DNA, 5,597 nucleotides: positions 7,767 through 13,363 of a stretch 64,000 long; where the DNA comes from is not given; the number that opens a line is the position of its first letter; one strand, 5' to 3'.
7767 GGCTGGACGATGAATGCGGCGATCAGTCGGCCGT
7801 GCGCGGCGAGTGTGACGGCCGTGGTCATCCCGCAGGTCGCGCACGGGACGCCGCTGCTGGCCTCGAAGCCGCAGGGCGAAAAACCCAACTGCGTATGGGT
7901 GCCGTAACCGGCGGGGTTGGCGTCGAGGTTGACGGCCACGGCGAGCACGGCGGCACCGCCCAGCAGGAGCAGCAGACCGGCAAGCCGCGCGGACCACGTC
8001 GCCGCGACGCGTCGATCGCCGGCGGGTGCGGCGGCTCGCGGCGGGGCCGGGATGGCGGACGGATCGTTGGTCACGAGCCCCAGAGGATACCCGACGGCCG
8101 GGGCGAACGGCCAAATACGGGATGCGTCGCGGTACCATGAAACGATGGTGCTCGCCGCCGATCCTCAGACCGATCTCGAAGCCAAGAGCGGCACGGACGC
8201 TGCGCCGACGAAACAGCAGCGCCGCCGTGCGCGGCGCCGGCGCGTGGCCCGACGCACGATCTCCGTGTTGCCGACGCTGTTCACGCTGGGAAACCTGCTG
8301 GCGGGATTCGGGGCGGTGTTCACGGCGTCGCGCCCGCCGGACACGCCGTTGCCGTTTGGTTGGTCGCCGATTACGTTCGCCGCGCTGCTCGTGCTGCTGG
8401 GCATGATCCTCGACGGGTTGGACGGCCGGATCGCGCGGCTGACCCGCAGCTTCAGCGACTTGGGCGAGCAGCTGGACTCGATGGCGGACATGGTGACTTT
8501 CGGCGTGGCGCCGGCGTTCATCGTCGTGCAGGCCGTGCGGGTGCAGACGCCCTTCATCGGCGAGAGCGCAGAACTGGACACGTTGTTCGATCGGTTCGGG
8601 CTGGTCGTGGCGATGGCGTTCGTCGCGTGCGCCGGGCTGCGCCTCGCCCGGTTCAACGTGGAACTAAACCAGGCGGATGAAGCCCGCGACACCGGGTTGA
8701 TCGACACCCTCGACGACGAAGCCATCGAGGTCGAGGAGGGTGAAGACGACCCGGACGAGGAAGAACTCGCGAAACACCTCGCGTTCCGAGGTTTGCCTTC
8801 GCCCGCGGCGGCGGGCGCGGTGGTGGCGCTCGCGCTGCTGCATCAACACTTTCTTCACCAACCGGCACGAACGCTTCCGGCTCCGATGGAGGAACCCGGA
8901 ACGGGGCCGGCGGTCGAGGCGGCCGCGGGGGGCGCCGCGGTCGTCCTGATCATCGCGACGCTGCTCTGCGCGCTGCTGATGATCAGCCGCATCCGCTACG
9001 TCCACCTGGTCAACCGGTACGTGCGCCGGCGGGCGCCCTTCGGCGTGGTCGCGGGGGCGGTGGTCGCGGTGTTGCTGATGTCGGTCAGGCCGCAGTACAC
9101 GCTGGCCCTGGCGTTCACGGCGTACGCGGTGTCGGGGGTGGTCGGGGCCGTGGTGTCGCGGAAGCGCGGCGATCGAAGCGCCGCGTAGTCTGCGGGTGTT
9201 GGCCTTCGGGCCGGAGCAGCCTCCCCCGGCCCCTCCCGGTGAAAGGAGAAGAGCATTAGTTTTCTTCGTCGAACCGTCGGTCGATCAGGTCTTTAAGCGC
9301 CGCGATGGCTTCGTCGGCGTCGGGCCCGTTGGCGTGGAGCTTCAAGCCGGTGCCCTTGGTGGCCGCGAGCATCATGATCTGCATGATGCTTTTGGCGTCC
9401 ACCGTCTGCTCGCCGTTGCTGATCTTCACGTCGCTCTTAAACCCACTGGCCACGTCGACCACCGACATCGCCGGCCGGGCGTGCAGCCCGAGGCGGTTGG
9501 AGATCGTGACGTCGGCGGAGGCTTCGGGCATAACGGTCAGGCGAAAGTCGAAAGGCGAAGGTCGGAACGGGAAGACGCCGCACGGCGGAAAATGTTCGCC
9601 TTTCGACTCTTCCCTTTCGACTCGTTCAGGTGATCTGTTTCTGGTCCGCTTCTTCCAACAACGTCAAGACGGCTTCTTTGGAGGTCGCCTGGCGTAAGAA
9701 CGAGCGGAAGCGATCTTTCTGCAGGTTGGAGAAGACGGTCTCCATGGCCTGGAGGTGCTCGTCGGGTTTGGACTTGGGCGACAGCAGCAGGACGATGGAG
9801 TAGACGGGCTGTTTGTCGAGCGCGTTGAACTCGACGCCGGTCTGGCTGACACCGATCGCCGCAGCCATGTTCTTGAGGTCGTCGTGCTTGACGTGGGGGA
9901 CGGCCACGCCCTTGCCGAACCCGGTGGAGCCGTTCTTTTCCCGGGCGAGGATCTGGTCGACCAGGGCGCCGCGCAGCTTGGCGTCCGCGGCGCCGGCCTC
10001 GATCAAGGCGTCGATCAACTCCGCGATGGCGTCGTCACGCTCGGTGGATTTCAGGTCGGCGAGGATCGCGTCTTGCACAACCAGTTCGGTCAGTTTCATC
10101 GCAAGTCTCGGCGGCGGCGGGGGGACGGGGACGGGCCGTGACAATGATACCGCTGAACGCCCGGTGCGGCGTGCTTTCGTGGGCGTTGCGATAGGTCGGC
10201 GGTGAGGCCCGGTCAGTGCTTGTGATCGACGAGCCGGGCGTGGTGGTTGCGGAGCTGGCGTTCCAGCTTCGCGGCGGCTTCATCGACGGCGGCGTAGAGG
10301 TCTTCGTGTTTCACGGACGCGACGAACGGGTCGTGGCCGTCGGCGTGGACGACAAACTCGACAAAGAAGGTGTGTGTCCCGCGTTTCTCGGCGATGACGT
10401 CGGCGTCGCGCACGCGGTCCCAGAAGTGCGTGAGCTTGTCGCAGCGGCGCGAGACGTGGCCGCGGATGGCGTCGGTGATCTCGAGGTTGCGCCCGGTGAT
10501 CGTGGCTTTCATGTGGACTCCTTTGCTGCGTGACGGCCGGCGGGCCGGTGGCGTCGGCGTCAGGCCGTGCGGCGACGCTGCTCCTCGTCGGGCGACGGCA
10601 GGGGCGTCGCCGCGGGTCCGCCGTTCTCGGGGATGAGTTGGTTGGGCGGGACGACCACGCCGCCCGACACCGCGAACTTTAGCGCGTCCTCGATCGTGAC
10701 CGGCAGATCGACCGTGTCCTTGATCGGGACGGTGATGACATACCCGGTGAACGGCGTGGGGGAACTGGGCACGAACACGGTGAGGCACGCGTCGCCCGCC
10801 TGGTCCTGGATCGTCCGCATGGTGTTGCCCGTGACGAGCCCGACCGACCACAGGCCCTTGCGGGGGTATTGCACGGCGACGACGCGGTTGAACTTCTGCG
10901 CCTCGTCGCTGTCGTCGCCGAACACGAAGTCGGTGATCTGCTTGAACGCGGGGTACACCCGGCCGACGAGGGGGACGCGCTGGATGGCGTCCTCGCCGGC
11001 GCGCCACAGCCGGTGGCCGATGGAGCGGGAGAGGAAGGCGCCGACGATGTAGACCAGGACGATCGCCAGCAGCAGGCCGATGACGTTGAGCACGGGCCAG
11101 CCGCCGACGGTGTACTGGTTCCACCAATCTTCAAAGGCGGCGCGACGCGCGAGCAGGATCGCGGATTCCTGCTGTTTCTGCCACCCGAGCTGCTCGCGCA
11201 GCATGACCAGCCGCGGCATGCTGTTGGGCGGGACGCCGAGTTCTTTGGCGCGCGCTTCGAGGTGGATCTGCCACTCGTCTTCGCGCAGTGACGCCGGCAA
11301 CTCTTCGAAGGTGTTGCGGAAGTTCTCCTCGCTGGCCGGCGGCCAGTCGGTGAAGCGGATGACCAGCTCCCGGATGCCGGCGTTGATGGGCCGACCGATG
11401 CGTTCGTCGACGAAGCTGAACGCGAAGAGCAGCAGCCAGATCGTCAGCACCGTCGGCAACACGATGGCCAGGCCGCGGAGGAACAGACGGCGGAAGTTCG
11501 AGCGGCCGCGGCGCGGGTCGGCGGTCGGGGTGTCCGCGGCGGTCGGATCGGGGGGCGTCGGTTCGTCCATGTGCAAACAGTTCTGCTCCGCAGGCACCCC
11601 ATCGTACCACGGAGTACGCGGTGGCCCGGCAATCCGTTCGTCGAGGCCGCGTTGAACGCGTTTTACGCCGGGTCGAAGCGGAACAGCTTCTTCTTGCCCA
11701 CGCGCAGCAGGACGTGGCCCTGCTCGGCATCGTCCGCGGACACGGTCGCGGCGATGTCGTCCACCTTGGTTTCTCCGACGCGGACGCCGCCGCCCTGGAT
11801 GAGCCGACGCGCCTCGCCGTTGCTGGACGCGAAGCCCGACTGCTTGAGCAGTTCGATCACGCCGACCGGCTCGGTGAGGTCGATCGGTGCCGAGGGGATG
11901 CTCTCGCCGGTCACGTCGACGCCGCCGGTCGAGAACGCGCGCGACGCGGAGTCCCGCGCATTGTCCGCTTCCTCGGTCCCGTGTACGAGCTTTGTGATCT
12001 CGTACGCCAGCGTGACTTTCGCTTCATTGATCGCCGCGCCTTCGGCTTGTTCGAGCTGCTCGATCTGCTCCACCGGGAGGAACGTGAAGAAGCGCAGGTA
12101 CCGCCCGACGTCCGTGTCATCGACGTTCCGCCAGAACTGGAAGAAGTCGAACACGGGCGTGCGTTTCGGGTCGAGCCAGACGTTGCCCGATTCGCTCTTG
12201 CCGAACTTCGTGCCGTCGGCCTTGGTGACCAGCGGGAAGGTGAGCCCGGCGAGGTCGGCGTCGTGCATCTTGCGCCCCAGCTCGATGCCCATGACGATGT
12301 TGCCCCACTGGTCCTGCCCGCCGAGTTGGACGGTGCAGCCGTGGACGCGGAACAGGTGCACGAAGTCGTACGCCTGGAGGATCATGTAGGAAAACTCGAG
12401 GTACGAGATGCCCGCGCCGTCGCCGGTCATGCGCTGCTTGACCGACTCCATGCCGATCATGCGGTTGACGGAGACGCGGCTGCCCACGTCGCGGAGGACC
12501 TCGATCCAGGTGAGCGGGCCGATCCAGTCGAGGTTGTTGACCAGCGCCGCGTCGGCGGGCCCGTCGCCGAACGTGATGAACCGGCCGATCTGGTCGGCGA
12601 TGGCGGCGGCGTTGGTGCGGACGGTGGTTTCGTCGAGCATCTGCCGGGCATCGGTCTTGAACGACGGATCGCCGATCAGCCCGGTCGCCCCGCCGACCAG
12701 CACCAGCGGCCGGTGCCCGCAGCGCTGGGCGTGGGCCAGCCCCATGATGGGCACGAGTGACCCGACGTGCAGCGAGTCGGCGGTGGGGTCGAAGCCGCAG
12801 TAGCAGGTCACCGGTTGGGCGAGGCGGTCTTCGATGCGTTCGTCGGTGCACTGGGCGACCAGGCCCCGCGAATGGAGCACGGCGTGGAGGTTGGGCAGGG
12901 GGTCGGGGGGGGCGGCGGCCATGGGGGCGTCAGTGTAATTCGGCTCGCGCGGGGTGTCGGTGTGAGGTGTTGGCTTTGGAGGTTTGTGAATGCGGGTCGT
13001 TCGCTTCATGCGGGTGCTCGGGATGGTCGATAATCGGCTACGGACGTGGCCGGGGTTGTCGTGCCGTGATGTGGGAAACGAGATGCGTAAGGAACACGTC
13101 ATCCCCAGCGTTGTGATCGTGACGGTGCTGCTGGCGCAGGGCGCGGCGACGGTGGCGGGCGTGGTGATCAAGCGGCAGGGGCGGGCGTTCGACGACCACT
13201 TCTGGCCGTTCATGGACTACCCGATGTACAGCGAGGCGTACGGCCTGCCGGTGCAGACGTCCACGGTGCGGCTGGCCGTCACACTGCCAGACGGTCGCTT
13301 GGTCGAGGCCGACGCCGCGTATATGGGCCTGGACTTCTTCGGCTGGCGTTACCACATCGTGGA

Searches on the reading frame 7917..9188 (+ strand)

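Call 74: search_protein_families(library=pfam, proteins=[window:7917-9188:+], max_evalue=0.0001)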
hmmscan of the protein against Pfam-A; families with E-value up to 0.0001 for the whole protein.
window:7917-9188:+ (423 aa): 1 family
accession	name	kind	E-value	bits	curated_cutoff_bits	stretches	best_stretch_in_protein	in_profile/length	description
PF01066.26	CDP-OH_P_transf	-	2.8e-15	57.5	22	1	117-252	2-110/152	CDP-alcohol phosphatidyltransferase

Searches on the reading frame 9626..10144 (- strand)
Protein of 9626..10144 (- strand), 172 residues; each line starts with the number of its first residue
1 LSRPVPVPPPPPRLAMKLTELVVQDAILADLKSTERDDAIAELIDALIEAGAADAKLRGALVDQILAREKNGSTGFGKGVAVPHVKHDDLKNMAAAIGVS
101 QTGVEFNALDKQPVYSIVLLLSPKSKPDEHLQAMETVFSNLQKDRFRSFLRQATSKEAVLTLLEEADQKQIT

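Call 74: search_protein_families(library=pfam, proteins=[window:9626-10144:-], max_evalue=0.0001)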
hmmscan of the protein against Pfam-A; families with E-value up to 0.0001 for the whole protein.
window:9626-10144:- (172 aa): 1 family
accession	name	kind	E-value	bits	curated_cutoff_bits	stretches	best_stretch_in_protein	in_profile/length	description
PF00359.27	PTS_EIIA_2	-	2.5e-27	96.1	27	1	24-165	5-143/144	Phosphoenolpyruvate-dependent sugar phosphotransferase system, EIIA 2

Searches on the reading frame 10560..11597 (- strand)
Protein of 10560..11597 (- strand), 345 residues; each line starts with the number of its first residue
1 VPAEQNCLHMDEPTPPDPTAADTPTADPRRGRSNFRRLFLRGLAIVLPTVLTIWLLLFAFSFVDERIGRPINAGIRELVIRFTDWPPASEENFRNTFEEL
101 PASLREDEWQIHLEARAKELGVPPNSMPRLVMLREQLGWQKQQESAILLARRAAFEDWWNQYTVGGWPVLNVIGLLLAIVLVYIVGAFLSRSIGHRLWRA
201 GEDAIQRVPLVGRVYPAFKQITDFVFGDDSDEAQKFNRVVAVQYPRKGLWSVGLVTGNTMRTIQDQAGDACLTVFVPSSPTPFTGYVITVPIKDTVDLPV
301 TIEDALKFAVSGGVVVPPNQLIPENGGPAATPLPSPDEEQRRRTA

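Call 74: search_protein_families(library=pfam, proteins=[window:10560-11597:-], max_evalue=0.0001)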
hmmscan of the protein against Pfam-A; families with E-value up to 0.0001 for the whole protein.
window:10560-11597:- (345 aa): 1 family
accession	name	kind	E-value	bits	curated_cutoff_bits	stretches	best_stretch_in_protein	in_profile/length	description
PF04367.18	DUF502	-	3.5e-29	101.3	23.8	1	176-283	1-106/107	Protein of unknown function (DUF502)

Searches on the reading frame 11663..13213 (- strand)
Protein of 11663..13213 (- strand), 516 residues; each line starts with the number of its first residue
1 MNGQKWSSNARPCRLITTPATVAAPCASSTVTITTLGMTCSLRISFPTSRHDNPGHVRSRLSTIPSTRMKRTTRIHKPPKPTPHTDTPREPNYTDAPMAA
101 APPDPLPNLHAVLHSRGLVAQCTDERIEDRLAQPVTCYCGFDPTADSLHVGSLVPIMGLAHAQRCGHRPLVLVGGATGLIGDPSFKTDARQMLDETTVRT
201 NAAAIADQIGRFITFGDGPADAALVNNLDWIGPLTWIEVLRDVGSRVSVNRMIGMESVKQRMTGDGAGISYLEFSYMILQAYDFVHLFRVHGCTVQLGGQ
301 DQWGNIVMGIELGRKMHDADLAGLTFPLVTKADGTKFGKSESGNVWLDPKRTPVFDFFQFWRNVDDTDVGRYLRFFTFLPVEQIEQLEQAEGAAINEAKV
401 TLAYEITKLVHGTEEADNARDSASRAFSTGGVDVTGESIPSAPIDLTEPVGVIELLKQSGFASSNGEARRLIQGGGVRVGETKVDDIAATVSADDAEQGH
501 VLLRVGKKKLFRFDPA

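Call 74: search_protein_families(library=pfam, proteins=[window:11663-13213:-], max_evalue=0.0001)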
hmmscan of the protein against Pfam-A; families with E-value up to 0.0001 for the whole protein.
window:11663-13213:- (516 aa): 3 families
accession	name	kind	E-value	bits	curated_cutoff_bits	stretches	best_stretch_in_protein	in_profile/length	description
PF00579.31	tRNA-synt_1b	-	6.3e-78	262.5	21.1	1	133-427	4-291/292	tRNA synthetases class I (W and Y)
PF22421.1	SYY_C-terminal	-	6.2e-10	39.3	27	1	438-511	8-81/83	Tyrosine--tRNA ligase SYY-like C-terminal domain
PF01479.30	S4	-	7.2e-08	32.5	22.8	1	455-495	6-46/48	S4 domain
